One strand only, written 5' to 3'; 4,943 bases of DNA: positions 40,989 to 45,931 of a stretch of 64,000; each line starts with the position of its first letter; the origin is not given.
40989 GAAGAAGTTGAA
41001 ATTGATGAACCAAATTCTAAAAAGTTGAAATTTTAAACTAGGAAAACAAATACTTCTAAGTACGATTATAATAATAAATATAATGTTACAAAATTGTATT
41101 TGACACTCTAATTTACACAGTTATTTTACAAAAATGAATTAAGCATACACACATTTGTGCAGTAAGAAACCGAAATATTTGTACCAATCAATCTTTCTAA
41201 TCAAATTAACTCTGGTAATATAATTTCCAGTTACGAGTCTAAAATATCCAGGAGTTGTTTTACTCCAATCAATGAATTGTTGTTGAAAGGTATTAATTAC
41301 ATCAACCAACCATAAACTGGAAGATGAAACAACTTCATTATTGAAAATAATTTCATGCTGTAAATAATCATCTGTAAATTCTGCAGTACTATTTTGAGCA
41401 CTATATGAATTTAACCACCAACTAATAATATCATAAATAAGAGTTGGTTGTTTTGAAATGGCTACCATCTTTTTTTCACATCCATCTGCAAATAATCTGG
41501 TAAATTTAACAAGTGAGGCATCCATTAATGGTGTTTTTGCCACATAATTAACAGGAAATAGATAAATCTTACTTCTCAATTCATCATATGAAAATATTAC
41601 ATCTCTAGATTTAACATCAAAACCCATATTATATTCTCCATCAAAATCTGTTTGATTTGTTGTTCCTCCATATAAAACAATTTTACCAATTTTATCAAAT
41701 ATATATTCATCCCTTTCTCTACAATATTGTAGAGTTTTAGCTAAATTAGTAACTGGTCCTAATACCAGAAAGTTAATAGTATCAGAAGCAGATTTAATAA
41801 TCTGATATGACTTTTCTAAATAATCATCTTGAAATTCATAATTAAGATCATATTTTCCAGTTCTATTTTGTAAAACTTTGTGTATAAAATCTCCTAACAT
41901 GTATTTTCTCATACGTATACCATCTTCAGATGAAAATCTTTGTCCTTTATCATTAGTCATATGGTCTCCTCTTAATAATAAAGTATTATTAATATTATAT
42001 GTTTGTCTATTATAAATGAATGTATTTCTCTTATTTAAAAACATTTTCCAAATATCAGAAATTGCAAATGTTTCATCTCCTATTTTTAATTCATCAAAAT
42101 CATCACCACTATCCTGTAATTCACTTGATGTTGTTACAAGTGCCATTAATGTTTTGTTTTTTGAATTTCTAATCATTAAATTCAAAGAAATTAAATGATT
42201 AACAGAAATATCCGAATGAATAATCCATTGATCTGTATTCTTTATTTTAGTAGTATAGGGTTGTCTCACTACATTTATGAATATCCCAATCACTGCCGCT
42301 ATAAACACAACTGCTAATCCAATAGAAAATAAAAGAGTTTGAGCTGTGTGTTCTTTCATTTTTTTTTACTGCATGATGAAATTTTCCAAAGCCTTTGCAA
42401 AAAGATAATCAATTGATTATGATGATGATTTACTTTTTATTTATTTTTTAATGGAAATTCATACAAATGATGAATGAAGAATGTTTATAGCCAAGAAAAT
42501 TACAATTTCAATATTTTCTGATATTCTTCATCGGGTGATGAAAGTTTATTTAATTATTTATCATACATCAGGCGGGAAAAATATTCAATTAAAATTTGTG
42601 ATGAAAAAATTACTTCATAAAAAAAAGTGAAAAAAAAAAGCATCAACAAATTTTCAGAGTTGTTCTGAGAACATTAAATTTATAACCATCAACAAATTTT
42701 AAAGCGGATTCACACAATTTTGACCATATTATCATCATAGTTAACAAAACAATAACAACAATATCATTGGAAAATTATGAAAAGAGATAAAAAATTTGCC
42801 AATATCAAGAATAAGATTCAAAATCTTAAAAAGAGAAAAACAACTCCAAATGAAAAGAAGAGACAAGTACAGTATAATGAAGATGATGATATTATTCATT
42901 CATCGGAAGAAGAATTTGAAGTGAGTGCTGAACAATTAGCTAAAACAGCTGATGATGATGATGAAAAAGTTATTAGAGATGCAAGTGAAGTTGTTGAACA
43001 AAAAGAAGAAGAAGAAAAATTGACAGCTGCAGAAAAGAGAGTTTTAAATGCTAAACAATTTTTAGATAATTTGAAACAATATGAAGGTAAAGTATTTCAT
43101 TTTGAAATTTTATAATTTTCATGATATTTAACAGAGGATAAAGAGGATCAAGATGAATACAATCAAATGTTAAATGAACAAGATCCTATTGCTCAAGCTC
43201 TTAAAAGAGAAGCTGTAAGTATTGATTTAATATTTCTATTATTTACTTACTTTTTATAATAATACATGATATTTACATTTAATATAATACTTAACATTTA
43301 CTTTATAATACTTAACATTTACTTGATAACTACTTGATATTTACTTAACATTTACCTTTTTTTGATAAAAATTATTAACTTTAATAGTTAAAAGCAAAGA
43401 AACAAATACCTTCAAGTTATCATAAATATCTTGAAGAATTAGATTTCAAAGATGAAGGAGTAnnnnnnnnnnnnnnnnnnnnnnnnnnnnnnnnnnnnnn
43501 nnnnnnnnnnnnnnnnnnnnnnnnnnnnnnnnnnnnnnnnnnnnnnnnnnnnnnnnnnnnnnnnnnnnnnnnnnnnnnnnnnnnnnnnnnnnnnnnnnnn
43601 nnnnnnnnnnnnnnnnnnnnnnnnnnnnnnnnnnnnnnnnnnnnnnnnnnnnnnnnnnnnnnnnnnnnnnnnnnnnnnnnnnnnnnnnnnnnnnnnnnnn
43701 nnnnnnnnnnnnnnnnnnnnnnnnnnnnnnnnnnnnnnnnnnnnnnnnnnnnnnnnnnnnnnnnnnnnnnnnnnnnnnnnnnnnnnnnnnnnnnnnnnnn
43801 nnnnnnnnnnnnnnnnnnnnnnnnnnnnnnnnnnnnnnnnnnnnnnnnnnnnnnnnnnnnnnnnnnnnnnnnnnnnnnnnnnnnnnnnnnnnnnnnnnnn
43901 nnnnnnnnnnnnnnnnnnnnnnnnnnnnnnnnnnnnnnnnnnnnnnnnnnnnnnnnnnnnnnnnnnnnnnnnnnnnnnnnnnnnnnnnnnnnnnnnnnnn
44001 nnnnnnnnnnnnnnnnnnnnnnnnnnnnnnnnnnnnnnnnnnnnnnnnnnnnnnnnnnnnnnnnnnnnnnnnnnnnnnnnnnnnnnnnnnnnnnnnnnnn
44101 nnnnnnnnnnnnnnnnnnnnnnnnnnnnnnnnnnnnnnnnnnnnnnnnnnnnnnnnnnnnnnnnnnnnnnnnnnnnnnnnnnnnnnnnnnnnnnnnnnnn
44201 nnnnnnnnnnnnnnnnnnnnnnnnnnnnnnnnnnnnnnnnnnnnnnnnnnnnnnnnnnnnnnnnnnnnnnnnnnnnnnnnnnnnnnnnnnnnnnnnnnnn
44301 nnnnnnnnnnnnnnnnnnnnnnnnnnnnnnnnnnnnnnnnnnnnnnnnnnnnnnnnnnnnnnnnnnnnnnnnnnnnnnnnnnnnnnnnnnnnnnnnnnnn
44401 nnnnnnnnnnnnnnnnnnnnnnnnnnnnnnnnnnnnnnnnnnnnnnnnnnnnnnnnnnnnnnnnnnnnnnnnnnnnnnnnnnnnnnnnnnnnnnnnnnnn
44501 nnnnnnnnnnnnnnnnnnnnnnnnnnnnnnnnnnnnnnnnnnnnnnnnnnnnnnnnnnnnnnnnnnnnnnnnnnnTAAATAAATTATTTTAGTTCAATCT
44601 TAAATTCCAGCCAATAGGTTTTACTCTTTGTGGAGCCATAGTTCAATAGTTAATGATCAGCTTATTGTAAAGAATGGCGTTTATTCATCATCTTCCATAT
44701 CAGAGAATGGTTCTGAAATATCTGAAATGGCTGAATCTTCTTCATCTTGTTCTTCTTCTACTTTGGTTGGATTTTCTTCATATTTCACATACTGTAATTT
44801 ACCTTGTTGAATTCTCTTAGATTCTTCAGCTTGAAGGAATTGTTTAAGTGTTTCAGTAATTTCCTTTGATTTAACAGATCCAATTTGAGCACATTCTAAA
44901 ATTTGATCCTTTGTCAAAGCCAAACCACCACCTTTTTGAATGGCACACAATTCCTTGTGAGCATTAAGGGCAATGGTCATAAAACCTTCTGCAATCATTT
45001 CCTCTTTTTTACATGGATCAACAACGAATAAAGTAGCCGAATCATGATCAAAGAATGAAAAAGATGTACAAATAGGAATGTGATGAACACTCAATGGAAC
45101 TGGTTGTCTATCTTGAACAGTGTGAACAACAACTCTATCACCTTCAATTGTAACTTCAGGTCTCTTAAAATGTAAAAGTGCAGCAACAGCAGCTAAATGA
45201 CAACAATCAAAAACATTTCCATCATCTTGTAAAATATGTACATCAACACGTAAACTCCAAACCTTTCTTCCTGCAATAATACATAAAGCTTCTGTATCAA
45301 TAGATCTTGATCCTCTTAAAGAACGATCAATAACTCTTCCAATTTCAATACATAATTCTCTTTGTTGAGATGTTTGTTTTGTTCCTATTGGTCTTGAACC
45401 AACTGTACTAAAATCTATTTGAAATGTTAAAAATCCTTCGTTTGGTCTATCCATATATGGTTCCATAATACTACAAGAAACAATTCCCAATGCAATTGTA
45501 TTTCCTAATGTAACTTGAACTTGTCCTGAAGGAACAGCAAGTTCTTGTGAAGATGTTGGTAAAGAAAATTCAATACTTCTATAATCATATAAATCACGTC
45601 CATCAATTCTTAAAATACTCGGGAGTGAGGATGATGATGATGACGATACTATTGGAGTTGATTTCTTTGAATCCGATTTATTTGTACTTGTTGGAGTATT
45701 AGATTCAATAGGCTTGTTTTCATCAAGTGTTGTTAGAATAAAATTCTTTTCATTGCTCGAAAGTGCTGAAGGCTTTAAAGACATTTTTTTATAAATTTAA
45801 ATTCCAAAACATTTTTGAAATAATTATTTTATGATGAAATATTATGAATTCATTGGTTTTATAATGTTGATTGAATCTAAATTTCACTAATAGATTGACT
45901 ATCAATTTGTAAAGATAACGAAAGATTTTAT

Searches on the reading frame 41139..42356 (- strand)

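Call 28: search_protein_families(library=pfam, proteins=[window:41139-42356:-], max_evalue=0.00001)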
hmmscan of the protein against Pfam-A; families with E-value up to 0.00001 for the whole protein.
window:41139-42356:- (405 aa): 1 family
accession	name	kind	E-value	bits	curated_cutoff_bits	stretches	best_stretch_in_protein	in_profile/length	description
PF01156.24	IU_nuc_hydro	-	1.3e-08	35.3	34.2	1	180-323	100-229/297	Inosine-uridine preferring nucleoside hydrolase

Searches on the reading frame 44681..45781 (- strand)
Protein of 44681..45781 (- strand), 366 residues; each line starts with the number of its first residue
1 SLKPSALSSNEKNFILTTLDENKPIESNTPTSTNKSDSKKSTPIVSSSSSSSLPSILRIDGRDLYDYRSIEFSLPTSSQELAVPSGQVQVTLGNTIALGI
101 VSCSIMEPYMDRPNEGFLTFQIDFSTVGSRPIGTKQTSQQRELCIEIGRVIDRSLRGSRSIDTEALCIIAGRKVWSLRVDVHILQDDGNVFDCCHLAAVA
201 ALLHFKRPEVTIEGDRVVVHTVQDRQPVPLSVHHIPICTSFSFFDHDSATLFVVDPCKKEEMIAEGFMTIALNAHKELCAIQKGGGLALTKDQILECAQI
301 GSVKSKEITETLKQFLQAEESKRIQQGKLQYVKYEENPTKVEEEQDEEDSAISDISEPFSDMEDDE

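Call 29: search_protein_families(library=pfam, proteins=[window:44681-45781:-], max_evalue=0.00001)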
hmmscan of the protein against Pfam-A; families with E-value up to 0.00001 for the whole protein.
window:44681-45781:- (366 aa): 2 families
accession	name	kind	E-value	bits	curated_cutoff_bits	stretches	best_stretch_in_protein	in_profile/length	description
PF01138.27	RNase_PH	-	2.7e-24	86.5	25.5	1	68-208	3-130/130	3' exoribonuclease family, domain 1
PF03725.20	RNase_PH_C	-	1.3e-15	57.5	20.8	1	234-301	1-64/67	3' exoribonuclease family, domain 2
